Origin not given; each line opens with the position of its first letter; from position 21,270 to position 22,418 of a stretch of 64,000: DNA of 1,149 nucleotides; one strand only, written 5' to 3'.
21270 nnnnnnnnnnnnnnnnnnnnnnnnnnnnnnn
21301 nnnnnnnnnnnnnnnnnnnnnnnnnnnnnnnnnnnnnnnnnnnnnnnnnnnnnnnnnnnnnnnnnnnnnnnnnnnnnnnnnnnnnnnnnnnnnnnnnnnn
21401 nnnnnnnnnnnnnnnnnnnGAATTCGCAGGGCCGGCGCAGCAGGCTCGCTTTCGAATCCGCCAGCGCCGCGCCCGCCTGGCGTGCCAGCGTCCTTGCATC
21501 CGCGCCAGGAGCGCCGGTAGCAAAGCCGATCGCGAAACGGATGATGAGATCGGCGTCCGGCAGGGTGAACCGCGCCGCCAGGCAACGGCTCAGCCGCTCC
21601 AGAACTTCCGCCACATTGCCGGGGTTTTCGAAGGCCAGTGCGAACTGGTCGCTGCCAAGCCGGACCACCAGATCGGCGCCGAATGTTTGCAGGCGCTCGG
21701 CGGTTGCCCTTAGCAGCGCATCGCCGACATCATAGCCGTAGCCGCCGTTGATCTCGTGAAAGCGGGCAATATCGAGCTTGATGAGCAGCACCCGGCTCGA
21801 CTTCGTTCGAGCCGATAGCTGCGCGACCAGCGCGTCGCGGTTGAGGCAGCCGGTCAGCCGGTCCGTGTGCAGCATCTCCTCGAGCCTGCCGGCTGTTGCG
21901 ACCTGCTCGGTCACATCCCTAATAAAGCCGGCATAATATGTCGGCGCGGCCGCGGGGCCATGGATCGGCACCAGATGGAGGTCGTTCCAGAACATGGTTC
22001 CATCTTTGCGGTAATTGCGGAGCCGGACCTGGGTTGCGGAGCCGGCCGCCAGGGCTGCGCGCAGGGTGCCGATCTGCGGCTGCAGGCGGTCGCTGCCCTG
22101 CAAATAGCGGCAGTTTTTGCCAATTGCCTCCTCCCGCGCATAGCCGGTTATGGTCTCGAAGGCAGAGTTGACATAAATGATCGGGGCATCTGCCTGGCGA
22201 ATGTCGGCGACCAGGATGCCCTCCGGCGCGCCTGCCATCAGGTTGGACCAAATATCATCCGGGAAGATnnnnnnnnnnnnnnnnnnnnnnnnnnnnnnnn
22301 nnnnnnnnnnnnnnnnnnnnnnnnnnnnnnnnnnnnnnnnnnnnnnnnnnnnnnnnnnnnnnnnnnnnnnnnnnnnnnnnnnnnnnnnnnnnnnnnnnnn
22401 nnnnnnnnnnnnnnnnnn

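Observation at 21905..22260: LOV domain keeps the photoactive Cys but lacks the conserved signalling Gln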

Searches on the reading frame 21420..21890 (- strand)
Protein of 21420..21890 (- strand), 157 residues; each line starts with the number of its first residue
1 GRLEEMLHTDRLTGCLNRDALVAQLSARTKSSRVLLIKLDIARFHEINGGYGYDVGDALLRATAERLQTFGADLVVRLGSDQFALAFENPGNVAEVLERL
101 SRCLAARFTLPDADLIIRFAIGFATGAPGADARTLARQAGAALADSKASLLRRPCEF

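Call 42: search_solved_structures(query=window:21420-21890:-, show_alignments=4, max_evalue=0.000001)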
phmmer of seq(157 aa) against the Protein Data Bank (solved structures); distinct sequences matched with E-value up to 0.000001: 16.
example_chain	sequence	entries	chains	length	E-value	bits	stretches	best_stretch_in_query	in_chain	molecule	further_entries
3icl_A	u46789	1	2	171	1.7e-13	54.1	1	12-147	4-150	EAL/GGDEF domain protein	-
5m3c_A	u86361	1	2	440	6.5e-12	48.9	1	8-148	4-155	Diguanylate cyclase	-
4yme_A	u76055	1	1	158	2.1e-10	44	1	10-145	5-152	sensory box/GGDEF family protein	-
6zxm_A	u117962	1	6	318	2.1e-09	40.8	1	4-135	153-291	Putative GGDEF/response regulator receiver domain protein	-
6zxb_A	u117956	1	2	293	5.9e-09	39.3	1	4-135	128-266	Putative GGDEF/response regulator receiver domain protein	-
6zxc_A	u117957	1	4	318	7.2e-09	39.1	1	4-135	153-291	Putative GGDEF/response regulator receiver domain protein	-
4rnf_A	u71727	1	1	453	1.2e-08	38.4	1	18-147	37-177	Motility regulator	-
4rnh_A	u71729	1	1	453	1.2e-08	38.4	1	18-147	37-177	Motility regulator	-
3mtk_A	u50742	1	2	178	5.1e-08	36.3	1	2-148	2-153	Diguanylate cyclase/phosphodiesterase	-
9g86_A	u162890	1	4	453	8.6e-08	35.6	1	5-149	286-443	Response regulator PleD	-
9g85_A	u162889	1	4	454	8.7e-08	35.6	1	5-149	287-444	Response regulator PleD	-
2wb4_A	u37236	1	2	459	8.9e-08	35.5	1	5-149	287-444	DIGUANYLATE CYCLASE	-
1w25_A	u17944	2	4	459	8.9e-08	35.5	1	5-149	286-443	STALKED-CELL DIFFERENTIATION CONTROLLING PROTEIN | RESPONSE REGULATOR PLED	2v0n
8wcn_A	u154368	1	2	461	1.3e-07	35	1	6-147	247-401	Diguanylate cyclase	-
3i5c_A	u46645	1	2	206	1.9e-07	34.5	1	2-135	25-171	Fusion of General control protein GCN4 and WSPR response regulator protein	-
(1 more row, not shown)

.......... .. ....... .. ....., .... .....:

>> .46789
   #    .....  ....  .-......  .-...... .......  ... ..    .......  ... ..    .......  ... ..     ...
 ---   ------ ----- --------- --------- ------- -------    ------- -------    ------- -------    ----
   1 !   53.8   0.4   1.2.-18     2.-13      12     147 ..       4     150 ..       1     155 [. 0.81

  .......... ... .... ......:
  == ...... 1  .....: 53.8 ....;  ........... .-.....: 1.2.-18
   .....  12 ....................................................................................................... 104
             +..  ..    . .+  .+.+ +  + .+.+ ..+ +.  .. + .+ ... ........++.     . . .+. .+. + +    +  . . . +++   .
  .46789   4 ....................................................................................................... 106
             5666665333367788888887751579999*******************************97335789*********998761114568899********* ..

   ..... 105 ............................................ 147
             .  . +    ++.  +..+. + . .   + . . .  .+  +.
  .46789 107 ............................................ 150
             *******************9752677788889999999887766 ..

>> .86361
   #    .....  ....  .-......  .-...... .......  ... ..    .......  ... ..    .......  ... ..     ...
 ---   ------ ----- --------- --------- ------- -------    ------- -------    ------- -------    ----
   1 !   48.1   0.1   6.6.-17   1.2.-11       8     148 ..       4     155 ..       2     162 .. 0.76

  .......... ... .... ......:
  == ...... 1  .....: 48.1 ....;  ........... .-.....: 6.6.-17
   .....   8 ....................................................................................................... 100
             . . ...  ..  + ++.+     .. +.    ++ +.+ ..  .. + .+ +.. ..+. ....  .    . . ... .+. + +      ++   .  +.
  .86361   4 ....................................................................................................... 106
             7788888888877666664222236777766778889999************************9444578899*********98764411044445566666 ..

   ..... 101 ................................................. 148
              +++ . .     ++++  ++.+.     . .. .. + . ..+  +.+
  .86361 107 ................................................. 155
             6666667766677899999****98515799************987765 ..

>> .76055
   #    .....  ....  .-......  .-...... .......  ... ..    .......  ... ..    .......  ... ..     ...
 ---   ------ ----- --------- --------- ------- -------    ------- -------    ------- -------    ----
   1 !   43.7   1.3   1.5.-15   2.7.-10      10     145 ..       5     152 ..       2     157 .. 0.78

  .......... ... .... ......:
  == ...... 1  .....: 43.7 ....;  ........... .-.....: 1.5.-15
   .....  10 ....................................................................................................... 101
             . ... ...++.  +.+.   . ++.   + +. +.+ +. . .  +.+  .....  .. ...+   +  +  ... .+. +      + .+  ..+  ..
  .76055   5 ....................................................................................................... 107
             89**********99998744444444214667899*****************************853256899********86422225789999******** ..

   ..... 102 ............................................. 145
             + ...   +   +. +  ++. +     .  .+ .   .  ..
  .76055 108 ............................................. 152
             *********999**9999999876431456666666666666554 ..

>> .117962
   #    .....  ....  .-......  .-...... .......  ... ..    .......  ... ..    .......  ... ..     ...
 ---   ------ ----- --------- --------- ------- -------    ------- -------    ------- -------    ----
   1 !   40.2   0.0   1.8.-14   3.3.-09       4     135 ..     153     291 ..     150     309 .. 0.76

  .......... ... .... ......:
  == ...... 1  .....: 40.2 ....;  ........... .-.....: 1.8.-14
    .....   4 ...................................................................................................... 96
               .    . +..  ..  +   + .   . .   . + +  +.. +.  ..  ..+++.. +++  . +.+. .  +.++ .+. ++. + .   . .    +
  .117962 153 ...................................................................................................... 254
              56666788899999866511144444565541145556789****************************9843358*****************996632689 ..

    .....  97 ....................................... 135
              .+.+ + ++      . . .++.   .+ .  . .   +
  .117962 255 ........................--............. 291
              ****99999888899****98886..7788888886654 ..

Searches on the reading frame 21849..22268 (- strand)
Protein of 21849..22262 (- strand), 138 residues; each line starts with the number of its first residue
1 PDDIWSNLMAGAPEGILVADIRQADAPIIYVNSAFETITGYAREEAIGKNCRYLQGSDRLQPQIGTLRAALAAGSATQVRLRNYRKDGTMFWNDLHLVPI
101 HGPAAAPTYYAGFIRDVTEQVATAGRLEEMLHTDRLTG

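Call 7: search_solved_structures(query=window:21849-22262:-, show_alignments=5, max_evalue=0.00001)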
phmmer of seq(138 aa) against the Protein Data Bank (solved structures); distinct sequences matched with E-value up to 0.00001: 147 (the best 60 are shown).
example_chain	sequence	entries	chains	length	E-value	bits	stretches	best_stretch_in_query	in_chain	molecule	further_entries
8a3u_A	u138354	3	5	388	8.9e-31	109.9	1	12-131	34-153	Putative Sensory box protein,Sensor protein FixL | Putative Sensory box protein,Putative Sensory box protein,Sensor protein FixL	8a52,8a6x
7a6p_A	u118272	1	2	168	5.1e-30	107.5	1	12-130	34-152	Putative Sensory box protein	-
8a7f_A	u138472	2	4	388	8.7e-30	106.7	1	12-131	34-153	Putative Sensory box protein,Sensor protein FixL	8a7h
7yx0_A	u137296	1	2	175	2.7e-29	105.2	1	11-128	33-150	Putative regulatory protein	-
6hmj_A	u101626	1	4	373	1e-28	103.3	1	12-131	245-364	Putative PAS/PAC sensor protein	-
5luv_A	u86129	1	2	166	1.2e-28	103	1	8-130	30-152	Putative PAS/PAC sensor protein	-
6gg9_A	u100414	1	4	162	5.3e-28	100.9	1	8-130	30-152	Sensory box protein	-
29lw_A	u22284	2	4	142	6.1e-28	100.8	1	8-130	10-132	Sensory box protein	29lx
7r4s_A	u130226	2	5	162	6.7e-28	100.6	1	8-130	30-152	Sensory box protein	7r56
3sw1_A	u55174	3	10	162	9.3e-28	100.2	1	8-130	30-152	Sensory box protein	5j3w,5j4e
8a33_A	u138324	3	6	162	1.8e-27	99.2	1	8-130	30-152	Sensory box protein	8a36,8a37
7r5n_A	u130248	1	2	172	1.9e-27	99.2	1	9-129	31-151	Sensory box protein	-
8q5e_A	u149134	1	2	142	2.5e-27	98.8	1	8-130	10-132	Sensory box protein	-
8c05_A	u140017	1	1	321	3.8e-27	98.2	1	9-132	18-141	Sensor domain-containing diguanylate cyclase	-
4gcz_A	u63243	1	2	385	1.3e-26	96.5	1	14-131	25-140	Blue-light photoreceptor, Sensor protein fixL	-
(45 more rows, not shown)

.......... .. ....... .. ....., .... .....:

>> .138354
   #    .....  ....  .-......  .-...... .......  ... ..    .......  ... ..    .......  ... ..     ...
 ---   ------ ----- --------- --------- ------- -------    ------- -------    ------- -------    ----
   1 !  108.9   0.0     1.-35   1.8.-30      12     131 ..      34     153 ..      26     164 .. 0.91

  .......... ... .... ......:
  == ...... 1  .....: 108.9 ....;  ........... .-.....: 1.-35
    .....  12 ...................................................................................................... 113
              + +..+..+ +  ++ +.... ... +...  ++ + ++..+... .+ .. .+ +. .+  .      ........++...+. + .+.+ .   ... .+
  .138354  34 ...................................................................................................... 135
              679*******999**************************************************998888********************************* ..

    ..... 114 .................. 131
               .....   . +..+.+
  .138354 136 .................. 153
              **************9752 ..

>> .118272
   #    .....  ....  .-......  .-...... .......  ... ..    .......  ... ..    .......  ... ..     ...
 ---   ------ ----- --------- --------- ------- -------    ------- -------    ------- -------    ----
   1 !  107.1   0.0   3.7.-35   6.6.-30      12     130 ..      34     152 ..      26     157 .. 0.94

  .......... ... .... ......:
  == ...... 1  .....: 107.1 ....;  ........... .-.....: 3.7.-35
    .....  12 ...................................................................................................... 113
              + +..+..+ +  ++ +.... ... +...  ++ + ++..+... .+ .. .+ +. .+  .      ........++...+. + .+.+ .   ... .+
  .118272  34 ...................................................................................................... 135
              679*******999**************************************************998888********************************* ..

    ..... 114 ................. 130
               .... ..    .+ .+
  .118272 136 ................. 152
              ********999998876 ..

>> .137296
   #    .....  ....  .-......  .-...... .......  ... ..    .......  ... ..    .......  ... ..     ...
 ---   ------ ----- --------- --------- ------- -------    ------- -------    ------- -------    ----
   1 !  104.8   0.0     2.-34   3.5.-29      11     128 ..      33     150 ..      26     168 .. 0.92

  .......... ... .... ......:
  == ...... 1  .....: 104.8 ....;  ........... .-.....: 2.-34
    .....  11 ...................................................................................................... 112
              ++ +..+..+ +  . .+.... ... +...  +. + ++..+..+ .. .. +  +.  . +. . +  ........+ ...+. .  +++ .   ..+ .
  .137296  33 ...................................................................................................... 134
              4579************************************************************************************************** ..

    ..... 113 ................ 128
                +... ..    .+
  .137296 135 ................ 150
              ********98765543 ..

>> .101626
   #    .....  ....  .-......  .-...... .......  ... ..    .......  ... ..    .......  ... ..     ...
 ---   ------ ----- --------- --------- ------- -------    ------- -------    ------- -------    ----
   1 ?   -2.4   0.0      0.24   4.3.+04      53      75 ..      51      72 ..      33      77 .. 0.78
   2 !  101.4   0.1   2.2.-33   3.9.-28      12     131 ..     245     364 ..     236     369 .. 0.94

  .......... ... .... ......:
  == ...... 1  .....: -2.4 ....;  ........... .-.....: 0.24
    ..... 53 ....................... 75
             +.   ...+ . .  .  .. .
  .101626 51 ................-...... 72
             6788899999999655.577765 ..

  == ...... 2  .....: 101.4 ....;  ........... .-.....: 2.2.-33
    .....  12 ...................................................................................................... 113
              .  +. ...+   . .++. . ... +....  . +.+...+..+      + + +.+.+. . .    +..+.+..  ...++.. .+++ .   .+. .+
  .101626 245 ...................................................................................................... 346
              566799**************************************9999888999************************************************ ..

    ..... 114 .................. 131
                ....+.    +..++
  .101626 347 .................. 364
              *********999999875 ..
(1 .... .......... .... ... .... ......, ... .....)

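Call 23: search_protein_representatives(protein=window:21867-22268:-)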
Query: 134 residues. Proteins with E-value up to 0.001 (for the whole library): 86939; up to 1e-10: 22828; up to 1e-30: 776. The best 150 are listed.
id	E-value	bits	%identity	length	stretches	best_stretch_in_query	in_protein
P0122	8.9e-173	582.2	35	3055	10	16-120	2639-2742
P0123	9.3e-167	562.8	34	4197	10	5-122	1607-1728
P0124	2.6e-103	357.5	35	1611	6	18-130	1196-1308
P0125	6.2e-79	278.6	38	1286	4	11-119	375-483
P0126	8.3e-77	271.8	40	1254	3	14-130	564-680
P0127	6.3e-76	268.9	34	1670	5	15-121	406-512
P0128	1.4e-74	264.5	33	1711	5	12-129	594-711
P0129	1.3e-72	258.1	26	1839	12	29-129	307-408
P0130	2.2e-69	247.7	36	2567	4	10-123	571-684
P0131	2.8e-69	247.4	35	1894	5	11-126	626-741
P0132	8.5e-69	245.8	36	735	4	15-124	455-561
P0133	3.4e-68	243.9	35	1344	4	12-115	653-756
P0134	7.7e-68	242.7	26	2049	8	28-128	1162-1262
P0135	2.0e-67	241.4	37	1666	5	14-106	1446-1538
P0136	2.4e-65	234.7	29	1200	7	14-124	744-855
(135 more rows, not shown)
